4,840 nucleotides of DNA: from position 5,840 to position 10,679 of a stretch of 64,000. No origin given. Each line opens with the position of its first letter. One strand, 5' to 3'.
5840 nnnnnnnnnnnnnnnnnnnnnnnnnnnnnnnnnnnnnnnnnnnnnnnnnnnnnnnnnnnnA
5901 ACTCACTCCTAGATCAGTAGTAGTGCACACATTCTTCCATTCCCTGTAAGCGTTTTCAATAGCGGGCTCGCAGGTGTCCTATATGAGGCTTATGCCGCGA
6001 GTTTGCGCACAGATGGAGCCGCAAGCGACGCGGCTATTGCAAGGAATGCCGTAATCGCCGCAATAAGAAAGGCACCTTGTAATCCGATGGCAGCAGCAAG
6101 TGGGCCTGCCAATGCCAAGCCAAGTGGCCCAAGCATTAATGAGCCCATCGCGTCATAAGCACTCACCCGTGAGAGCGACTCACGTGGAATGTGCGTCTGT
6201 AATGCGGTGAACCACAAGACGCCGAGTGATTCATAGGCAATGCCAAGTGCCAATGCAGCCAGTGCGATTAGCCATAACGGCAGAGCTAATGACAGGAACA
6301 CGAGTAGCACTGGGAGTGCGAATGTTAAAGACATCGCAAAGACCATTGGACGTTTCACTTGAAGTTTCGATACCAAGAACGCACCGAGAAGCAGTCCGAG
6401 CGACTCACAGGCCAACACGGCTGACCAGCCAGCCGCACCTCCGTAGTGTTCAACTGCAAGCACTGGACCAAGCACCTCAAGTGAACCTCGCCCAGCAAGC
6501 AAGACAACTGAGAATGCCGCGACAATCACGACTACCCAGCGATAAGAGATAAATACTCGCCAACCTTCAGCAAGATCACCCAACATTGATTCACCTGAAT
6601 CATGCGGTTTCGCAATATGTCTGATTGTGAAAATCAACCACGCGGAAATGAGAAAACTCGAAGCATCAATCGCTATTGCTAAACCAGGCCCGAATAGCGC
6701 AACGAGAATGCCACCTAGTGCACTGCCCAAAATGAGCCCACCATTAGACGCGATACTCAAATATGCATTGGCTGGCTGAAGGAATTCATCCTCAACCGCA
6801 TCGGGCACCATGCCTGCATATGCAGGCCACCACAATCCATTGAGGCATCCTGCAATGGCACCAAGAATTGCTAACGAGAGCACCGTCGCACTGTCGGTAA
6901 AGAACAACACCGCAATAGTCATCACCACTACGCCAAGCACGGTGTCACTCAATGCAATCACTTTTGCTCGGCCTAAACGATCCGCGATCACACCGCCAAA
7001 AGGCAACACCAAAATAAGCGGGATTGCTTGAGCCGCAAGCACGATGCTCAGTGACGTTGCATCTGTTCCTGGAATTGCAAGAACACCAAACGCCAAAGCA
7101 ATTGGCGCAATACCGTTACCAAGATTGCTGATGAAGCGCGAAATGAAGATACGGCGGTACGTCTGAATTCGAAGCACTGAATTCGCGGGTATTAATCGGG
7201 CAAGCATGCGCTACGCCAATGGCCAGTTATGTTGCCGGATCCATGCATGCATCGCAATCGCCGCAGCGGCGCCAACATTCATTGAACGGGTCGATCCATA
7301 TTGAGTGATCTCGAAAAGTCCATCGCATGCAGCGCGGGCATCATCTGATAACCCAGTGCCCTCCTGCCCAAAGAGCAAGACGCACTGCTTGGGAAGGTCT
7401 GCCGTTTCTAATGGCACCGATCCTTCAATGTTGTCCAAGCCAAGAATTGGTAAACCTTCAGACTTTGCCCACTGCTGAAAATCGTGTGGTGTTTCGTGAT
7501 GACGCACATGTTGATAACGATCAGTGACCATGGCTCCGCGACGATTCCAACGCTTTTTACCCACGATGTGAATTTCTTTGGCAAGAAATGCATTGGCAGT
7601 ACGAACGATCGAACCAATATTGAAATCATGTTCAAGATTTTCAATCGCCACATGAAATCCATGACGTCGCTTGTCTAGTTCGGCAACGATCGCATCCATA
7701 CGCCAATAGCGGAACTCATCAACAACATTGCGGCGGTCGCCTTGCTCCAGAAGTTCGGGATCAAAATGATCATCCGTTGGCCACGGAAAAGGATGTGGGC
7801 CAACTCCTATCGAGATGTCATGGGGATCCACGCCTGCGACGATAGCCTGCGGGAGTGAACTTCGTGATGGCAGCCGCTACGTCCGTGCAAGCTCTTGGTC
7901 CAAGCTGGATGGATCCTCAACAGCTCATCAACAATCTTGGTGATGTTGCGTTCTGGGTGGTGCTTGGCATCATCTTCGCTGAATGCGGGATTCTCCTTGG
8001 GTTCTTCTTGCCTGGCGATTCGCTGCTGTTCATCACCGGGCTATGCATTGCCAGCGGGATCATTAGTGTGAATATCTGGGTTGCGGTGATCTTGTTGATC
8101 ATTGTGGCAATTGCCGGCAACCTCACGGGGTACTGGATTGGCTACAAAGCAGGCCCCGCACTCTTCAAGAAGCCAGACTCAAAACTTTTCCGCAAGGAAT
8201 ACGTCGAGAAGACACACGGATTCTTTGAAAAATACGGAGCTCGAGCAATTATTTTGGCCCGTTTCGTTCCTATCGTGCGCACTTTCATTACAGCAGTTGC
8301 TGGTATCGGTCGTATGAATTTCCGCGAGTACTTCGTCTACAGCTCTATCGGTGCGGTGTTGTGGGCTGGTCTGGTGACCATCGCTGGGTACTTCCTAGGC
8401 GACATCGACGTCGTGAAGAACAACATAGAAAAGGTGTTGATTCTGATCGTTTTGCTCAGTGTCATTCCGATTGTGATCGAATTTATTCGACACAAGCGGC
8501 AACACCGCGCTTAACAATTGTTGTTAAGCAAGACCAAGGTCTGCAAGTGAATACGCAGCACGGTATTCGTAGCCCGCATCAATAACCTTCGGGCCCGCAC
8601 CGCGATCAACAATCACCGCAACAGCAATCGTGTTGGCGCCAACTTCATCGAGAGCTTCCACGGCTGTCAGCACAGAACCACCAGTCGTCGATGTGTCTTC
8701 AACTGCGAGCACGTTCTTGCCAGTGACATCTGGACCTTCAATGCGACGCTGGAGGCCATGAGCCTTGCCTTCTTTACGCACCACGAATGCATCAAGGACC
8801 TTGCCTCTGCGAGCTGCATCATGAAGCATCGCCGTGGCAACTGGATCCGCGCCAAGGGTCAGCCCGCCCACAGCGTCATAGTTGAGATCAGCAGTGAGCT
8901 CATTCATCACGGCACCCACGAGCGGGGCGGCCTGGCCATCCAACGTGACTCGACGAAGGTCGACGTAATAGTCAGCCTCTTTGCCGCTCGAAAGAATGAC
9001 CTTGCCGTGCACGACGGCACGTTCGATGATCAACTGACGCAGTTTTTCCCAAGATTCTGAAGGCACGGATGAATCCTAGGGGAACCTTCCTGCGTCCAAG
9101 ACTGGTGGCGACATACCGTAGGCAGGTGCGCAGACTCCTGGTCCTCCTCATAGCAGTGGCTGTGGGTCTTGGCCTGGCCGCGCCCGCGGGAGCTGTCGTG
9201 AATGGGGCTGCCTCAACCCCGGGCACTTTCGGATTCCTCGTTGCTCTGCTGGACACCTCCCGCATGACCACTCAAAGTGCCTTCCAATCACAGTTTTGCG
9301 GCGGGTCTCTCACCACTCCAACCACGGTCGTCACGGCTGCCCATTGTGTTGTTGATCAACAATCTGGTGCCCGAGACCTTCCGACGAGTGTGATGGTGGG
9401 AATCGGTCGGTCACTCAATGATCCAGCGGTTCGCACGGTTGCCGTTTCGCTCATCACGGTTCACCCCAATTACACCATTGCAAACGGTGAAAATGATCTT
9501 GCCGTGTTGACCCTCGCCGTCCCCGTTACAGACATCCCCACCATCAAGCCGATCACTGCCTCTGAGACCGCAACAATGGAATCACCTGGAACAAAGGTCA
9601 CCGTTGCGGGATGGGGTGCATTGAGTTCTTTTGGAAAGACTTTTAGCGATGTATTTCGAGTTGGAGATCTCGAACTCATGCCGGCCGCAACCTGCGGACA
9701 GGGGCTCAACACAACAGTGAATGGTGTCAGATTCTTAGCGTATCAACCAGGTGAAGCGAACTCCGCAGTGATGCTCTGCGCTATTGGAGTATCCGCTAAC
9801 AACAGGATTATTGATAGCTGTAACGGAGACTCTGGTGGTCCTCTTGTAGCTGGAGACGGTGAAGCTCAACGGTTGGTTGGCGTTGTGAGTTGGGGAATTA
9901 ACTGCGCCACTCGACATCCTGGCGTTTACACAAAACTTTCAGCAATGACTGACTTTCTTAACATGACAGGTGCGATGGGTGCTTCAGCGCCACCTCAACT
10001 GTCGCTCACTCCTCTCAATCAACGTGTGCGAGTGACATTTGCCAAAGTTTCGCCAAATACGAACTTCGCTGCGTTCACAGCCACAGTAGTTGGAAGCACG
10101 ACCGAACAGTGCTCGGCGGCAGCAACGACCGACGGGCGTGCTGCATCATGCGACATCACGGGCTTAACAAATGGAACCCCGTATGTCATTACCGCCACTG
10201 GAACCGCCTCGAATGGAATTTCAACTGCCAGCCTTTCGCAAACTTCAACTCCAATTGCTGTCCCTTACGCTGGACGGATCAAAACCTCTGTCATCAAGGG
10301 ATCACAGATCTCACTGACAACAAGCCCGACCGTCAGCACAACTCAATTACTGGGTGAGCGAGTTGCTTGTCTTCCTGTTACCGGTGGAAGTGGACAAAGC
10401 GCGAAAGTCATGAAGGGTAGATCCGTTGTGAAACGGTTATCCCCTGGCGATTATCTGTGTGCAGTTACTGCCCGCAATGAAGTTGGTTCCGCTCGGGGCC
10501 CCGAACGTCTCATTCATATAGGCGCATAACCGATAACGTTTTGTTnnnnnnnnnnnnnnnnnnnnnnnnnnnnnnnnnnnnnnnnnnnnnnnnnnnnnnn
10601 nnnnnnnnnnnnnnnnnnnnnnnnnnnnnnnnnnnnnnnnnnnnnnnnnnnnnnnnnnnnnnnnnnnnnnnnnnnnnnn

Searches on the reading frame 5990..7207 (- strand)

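Call 11: search_protein_families(library=pfam, proteins=[window:5990-7207:-], max_evalue=0.0001)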
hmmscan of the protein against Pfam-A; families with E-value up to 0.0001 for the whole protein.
window:5990-7207:- (405 aa): 2 families
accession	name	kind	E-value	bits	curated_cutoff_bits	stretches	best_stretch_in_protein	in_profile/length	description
PF07690.21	MFS_1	-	5.5e-28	98.3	33.4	1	20-352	1-335/347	Major Facilitator Superfamily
PF05977.19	MFS_3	-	2.5e-24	86.1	27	1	11-396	6-392/524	Transmembrane secretion effector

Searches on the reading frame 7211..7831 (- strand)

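Call 11: search_protein_families(library=pfam, proteins=[window:7211-7831:-], max_evalue=0.0001)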
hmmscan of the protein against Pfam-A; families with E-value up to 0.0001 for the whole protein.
window:7211-7831:- (206 aa): 1 family
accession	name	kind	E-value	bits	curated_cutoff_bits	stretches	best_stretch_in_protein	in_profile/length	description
PF00588.24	SpoU_methylase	-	1.5e-28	100.1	29.7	1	59-195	2-142/142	SpoU rRNA Methylase family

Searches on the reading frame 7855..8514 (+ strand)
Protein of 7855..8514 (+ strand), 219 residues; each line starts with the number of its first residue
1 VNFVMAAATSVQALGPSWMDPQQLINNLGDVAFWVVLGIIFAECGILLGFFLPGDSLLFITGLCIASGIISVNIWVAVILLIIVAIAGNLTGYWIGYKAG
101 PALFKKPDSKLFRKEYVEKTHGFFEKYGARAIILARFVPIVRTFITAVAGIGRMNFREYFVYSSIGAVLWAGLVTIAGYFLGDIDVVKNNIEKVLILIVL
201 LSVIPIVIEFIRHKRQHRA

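Call 11: search_protein_families(library=pfam, proteins=[window:7855-8514:+], max_evalue=0.0001)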
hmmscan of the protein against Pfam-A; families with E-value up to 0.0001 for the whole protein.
window:7855-8514:+ (219 aa): 1 family
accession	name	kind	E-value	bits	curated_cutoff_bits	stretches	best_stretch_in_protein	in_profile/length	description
PF09335.16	VTT_dom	-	4.4e-23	82.5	33.9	1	62-179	5-122/123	VTT domain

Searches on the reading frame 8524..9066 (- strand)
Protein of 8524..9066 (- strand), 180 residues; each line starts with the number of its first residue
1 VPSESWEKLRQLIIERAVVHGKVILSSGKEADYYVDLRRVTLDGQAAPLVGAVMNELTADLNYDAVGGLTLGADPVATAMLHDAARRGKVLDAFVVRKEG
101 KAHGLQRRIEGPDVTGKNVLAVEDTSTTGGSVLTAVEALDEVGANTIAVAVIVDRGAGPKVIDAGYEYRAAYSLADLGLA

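Call 11: search_protein_families(library=pfam, proteins=[window:8524-9066:-], max_evalue=0.0001)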
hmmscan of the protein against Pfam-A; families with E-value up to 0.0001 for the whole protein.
window:8524-9066:- (180 aa): 1 family
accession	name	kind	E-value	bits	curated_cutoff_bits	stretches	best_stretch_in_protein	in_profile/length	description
PF00156.33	Pribosyltran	-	2e-11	43.9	26.3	1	96-165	60-136/158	Phosphoribosyl transferase domain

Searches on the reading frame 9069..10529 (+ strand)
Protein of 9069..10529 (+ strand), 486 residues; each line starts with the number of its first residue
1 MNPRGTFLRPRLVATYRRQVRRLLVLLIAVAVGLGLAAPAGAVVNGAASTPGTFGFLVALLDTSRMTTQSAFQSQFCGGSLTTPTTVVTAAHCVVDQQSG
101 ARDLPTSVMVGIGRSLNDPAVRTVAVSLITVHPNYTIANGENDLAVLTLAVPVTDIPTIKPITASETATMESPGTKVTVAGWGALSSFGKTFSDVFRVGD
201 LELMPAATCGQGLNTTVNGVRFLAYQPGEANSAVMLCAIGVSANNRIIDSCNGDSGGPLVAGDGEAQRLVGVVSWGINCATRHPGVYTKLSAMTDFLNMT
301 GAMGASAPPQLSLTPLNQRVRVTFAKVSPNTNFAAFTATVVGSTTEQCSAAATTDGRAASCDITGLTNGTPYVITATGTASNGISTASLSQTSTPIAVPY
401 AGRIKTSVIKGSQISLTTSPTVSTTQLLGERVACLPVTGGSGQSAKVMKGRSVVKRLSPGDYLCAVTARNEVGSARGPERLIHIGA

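Call 11: search_protein_families(library=pfam, proteins=[window:9069-10529:+], max_evalue=0.0001)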
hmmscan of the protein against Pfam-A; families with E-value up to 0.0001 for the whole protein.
window:9069-10529:+ (486 aa): 1 family
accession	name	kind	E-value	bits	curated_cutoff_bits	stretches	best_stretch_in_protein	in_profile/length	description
PF00089.32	Trypsin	-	3.3e-41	142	20.6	1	44-296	2-219/220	Trypsin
